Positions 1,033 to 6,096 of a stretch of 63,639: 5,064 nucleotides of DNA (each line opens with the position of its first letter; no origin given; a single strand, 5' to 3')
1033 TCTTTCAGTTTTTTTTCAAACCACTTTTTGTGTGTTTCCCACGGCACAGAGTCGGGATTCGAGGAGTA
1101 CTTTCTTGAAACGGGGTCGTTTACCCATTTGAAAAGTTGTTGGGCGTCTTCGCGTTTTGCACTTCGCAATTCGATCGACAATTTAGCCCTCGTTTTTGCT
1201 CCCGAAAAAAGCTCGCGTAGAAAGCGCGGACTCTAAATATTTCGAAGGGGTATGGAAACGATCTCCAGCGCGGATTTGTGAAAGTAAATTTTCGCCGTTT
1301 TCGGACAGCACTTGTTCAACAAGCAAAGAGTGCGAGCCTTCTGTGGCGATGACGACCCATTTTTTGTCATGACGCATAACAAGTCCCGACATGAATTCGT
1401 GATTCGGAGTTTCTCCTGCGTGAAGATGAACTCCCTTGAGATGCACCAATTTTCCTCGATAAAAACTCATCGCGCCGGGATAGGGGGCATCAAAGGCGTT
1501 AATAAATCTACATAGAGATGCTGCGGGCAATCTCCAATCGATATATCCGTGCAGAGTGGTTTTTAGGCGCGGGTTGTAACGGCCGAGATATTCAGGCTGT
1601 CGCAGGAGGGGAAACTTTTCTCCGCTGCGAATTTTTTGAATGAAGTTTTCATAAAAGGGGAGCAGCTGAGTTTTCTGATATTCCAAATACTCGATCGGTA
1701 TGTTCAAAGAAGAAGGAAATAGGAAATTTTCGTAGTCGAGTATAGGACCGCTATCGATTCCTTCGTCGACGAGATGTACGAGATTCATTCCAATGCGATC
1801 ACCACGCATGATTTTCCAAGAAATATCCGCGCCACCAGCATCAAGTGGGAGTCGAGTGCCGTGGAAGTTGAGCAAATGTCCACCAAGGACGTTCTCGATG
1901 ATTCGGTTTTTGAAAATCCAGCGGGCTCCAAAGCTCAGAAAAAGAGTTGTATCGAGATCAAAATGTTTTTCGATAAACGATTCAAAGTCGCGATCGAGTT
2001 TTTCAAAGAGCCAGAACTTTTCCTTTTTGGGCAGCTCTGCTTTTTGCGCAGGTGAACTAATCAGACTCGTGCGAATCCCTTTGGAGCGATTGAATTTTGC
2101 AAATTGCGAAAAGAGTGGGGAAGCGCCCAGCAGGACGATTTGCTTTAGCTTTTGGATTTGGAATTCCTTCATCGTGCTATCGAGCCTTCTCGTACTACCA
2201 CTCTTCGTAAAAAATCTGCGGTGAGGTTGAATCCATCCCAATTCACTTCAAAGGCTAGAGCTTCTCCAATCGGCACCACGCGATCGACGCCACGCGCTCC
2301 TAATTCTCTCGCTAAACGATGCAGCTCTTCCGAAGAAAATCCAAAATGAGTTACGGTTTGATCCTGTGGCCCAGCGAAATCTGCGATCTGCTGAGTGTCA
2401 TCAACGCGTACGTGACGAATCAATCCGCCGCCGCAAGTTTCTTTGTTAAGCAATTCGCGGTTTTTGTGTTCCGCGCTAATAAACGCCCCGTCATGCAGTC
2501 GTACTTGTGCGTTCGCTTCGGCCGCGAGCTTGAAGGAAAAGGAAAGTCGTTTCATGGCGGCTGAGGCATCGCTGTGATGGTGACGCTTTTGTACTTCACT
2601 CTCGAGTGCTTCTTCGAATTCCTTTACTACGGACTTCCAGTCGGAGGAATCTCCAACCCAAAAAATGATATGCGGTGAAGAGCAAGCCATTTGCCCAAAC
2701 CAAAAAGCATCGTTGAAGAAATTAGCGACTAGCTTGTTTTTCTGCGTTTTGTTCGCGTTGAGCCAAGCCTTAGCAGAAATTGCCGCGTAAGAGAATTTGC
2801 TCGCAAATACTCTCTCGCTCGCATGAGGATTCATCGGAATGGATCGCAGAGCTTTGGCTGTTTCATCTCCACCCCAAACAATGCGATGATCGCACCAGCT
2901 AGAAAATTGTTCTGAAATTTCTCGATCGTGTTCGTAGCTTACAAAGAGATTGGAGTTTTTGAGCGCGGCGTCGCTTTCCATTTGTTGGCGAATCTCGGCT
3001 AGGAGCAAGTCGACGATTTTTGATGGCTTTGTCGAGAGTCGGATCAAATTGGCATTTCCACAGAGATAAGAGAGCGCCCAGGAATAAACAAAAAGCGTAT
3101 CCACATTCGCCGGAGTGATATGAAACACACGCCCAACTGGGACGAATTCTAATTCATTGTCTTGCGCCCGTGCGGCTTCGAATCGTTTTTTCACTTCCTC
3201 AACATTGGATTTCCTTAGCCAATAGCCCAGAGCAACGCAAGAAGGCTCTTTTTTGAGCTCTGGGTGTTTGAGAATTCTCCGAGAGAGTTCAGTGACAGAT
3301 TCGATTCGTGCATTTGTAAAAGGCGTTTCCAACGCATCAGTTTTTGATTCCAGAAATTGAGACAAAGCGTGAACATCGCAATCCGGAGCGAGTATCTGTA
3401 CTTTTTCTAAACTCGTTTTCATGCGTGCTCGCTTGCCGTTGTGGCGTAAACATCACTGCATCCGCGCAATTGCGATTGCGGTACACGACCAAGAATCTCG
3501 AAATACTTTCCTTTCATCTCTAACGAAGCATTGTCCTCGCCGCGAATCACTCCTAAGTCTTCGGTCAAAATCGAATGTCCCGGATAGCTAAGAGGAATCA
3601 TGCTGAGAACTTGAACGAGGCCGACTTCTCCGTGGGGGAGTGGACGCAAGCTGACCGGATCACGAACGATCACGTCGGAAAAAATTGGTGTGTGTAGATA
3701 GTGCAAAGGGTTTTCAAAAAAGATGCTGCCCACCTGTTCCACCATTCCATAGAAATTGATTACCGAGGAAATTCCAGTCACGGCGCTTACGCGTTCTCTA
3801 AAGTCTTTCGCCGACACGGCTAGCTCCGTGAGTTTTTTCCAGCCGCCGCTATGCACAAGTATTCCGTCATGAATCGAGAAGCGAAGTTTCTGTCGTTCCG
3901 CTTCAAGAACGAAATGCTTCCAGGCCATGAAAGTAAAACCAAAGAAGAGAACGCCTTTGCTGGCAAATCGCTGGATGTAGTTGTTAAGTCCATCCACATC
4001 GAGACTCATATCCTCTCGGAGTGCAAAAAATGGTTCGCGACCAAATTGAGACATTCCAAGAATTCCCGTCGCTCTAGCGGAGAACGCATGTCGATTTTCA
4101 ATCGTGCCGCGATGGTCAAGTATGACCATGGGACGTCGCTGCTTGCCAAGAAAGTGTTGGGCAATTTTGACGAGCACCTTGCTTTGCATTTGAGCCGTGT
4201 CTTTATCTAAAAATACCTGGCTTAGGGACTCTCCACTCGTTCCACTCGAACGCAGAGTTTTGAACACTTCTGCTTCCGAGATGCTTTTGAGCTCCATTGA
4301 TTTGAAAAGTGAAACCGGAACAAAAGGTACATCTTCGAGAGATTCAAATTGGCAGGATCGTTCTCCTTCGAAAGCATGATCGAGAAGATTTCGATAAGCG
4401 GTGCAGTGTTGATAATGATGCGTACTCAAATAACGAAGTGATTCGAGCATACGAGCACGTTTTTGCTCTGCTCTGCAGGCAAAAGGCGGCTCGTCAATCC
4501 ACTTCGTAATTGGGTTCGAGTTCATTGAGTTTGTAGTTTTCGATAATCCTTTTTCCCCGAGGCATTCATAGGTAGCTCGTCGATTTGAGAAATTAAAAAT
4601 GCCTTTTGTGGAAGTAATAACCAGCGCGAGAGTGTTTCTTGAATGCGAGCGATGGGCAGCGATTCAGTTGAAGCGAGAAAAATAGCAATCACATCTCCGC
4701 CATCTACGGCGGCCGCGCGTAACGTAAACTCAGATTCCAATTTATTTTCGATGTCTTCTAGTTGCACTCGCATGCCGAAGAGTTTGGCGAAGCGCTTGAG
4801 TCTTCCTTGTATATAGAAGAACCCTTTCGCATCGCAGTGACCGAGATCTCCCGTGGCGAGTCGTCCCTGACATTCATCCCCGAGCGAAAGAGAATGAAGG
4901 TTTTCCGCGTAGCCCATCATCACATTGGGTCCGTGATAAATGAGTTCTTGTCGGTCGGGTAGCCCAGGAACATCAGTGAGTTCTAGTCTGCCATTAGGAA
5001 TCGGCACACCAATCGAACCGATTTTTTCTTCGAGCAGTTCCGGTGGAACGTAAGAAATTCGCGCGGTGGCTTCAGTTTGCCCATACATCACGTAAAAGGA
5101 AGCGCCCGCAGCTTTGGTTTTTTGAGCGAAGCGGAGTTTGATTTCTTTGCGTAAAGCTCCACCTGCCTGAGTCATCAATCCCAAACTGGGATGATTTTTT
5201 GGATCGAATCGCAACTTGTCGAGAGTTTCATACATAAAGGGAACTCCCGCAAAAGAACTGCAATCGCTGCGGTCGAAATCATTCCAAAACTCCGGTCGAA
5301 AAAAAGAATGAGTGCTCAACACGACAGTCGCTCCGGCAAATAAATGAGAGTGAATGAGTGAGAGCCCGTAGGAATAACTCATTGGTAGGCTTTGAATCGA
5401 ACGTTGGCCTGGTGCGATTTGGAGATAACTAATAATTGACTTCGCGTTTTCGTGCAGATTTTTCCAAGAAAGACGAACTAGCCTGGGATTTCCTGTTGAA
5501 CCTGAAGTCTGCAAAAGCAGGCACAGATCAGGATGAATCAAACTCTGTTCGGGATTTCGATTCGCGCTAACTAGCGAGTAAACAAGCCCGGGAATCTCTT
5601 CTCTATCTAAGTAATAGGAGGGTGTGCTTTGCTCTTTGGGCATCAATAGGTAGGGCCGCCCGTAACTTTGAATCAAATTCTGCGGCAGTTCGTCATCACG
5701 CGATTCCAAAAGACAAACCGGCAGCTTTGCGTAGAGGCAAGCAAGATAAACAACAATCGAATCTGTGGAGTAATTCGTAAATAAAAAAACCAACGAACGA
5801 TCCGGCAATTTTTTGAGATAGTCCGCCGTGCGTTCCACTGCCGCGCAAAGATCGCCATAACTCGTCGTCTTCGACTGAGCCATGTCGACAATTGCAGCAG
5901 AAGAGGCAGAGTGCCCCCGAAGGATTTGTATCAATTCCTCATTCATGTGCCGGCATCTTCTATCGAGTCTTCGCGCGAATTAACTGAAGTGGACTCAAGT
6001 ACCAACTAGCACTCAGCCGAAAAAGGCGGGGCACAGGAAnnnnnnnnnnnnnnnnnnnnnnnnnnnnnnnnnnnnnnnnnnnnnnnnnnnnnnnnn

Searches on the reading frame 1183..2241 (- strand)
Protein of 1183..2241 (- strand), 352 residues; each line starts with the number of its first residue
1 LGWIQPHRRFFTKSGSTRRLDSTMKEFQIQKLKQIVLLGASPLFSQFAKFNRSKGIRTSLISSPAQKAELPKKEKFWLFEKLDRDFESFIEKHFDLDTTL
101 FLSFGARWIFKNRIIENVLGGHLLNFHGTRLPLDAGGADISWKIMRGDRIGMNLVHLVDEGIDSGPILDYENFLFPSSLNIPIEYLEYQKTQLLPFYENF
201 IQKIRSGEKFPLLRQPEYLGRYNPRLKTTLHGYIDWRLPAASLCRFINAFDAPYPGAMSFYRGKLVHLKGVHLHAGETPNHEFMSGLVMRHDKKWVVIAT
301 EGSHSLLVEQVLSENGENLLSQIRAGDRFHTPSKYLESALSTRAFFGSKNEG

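Call 9: search_protein_families(library=pfam, proteins=[window:1183-2241:-], max_evalue=0.00001)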
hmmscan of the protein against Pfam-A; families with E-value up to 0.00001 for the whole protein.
window:1183-2241:- (352 aa): 1 family
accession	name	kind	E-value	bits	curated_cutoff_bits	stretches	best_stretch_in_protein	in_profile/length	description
PF02911.23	Formyl_trans_C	-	1.1e-12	48.4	21.1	1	232-317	7-88/100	Formyl transferase, C-terminal domain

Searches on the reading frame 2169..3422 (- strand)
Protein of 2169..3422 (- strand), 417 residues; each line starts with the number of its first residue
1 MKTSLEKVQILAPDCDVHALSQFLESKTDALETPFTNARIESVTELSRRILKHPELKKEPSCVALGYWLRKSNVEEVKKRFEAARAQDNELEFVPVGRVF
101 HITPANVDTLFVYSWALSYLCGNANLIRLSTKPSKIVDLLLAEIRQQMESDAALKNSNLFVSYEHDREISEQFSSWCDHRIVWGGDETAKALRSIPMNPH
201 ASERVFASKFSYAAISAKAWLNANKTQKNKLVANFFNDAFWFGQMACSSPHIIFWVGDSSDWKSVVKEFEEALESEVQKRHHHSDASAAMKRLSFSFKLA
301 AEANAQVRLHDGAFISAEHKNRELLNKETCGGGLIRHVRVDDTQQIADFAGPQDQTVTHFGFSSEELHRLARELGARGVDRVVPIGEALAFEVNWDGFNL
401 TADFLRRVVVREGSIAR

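Call 9: search_protein_families(library=pfam, proteins=[window:2169-3422:-], max_evalue=0.00001)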
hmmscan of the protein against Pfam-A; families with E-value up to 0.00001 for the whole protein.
window:2169-3422:- (417 aa): 1 family
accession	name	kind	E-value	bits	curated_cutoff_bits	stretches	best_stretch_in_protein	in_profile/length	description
PF05893.19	LuxC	-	5.2e-32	111.6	21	1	92-404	85-398/401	Acyl-CoA reductase (LuxC)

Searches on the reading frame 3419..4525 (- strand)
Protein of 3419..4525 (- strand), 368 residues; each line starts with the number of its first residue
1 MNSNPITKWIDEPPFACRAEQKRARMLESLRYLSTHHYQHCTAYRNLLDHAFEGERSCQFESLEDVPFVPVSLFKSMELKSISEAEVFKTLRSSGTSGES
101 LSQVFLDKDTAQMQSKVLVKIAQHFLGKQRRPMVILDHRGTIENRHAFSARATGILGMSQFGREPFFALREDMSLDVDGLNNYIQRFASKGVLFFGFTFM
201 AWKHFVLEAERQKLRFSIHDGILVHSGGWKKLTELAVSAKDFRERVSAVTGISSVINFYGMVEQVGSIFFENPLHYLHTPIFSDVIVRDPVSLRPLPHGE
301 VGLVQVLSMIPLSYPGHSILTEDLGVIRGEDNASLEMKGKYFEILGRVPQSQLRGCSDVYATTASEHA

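Call 9: search_protein_families(library=pfam, proteins=[window:3419-4525:-], max_evalue=0.00001)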
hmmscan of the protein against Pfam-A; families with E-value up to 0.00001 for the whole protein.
window:3419-4525:- (368 aa): 1 family
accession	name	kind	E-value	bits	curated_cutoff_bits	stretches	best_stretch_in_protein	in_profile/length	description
PF04443.18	LuxE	-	1.7e-48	165.9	24.9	1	11-360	23-386/391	Acyl-protein synthetase, LuxE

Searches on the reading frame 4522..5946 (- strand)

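Call 9: search_protein_families(library=pfam, proteins=[window:4522-5946:-], max_evalue=0.00001)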
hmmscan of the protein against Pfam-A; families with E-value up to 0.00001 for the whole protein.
window:4522-5946:- (474 aa): 1 family
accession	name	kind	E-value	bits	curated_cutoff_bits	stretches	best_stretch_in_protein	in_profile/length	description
PF00501.34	AMP-binding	-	3.3e-38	131.9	29.9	1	16-346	11-383/384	AMP-binding enzyme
